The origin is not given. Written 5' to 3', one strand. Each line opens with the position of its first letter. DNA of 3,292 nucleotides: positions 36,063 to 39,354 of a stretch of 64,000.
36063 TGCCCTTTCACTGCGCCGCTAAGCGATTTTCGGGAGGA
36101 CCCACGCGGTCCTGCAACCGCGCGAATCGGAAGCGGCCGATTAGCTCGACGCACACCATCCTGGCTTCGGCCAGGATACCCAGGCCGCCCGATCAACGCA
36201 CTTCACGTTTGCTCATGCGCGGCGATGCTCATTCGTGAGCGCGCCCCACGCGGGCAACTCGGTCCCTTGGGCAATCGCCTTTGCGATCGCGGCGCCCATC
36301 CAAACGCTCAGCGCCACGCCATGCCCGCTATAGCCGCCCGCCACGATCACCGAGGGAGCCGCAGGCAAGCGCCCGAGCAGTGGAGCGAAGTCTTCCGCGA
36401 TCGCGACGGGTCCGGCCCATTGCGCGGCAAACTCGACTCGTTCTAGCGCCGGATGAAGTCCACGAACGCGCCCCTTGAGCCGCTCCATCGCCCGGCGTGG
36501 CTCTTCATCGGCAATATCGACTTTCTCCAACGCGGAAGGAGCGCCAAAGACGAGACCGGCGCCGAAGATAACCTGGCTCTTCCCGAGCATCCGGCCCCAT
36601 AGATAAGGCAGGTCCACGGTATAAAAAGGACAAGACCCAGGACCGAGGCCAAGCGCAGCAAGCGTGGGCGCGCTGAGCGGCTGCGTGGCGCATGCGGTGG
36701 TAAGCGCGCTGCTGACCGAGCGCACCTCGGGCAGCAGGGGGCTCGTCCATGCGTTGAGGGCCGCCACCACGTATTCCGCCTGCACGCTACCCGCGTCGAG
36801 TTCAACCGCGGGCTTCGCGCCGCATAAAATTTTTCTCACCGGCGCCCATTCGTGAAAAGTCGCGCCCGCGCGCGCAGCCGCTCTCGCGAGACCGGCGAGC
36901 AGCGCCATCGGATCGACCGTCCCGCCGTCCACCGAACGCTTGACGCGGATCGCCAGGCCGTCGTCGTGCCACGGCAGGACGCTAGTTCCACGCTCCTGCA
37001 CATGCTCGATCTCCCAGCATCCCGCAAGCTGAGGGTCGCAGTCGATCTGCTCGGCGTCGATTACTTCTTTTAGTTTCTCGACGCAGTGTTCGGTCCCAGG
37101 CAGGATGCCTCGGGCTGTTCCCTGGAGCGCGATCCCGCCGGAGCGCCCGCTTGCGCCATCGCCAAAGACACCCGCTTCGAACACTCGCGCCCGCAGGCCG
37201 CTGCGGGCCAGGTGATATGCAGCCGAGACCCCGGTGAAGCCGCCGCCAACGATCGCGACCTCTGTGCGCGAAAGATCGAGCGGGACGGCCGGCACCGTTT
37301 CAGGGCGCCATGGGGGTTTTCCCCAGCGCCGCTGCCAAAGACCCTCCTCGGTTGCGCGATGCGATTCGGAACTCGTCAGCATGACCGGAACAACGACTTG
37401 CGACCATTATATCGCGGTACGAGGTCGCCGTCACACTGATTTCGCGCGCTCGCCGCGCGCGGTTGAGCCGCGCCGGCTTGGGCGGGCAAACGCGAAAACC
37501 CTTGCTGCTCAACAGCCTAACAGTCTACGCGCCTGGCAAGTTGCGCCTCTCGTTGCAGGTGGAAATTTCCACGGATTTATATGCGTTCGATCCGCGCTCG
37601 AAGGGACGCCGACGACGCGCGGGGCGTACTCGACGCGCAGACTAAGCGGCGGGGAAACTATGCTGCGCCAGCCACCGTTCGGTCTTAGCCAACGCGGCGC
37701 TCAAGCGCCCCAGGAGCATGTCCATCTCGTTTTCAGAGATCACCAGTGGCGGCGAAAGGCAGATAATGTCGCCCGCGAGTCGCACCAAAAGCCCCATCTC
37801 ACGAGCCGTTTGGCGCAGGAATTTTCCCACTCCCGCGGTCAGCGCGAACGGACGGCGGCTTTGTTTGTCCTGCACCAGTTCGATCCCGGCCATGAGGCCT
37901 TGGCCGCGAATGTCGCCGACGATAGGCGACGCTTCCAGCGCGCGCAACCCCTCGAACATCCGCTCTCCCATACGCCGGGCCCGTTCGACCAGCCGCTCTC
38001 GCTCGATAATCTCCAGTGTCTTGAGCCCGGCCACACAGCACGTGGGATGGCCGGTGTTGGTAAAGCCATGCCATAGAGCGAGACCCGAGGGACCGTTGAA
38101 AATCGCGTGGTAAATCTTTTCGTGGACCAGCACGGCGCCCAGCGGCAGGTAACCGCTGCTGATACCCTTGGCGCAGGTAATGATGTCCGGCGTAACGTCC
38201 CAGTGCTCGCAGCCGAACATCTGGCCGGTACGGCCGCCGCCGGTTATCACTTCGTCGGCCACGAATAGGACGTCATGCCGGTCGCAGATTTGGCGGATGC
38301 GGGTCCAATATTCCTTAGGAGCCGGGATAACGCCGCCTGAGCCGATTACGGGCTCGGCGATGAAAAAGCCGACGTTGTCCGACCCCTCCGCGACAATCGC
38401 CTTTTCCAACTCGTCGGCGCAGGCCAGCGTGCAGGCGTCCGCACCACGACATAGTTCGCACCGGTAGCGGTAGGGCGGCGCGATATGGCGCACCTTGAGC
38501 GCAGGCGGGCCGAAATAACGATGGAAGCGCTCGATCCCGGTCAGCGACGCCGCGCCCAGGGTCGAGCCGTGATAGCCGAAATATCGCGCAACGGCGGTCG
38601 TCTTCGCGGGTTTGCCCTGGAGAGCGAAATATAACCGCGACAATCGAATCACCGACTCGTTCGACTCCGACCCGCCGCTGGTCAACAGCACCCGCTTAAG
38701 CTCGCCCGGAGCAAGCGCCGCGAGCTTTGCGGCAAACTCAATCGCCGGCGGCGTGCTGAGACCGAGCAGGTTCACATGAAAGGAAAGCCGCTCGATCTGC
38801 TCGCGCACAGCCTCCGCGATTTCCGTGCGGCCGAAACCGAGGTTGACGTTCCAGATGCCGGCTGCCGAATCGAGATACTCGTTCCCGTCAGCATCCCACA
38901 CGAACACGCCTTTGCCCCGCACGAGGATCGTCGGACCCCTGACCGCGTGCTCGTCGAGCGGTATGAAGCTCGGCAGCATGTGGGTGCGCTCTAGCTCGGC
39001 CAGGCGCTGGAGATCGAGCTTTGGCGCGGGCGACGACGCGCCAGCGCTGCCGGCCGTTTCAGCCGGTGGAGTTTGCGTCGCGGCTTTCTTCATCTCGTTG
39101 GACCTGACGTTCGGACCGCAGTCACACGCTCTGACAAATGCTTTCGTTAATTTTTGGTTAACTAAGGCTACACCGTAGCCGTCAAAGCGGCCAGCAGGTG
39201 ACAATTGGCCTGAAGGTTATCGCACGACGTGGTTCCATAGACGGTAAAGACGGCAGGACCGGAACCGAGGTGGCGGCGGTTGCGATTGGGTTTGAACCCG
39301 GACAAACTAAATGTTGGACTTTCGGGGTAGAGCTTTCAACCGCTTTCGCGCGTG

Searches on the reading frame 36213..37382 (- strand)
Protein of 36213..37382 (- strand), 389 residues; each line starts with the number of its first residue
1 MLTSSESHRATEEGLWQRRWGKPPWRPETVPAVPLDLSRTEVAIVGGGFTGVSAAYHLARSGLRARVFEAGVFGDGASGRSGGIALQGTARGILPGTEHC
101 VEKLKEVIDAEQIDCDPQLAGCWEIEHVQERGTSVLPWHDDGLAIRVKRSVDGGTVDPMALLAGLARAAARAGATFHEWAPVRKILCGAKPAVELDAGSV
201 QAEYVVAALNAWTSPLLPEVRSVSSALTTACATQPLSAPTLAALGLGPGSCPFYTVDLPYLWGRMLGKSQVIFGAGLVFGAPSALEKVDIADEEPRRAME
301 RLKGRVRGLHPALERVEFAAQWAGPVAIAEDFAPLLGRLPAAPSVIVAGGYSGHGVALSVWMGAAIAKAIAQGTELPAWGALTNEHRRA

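Call 15: search_protein_families(library=pfam, proteins=[window:36213-37382:-])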
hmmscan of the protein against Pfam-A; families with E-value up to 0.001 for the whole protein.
window:36213-37382:- (389 aa): 4 families
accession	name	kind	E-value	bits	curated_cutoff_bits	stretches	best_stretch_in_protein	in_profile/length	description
PF01266.30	DAO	-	3.2e-40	139.2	27.9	2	152-368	142-352/353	FAD dependent oxidoreductase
PF13450.12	NAD_binding_8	-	3.1e-06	27.8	21.9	1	44-95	1-54/68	NAD(P)-binding Rossmann-like domain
PF01946.23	Thi4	-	0.00024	20.9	26.2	1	36-78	14-58/235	Thi4 family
PF01593.30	Amino_oxidase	-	0.00072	19.4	19.8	0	49-70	1-22/443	Flavin containing amine oxidoreductase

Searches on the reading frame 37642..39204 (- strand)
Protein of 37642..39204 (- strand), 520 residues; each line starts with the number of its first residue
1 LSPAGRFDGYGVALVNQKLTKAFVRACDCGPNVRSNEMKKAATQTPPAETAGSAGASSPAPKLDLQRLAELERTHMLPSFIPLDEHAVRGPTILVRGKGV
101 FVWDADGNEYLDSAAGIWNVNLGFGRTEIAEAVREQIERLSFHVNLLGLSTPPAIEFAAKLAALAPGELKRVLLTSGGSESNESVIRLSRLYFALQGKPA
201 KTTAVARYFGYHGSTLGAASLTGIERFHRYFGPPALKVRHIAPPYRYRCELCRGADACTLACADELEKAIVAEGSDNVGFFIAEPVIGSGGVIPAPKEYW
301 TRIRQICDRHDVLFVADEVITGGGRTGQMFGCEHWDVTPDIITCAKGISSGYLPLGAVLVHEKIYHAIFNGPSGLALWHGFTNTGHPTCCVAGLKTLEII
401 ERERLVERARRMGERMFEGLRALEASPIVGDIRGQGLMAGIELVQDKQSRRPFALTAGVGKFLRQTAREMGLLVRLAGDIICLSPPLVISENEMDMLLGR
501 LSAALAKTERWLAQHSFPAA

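Call 15: search_protein_families(library=pfam, proteins=[window:37642-39204:-])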
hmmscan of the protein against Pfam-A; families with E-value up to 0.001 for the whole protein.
window:37642-39204:- (520 aa): 1 family
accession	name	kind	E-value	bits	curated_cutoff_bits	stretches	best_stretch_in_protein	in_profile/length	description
PF00202.27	Aminotran_3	-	4.4e-95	319.2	30.5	1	92-505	11-403/403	Aminotransferase class-III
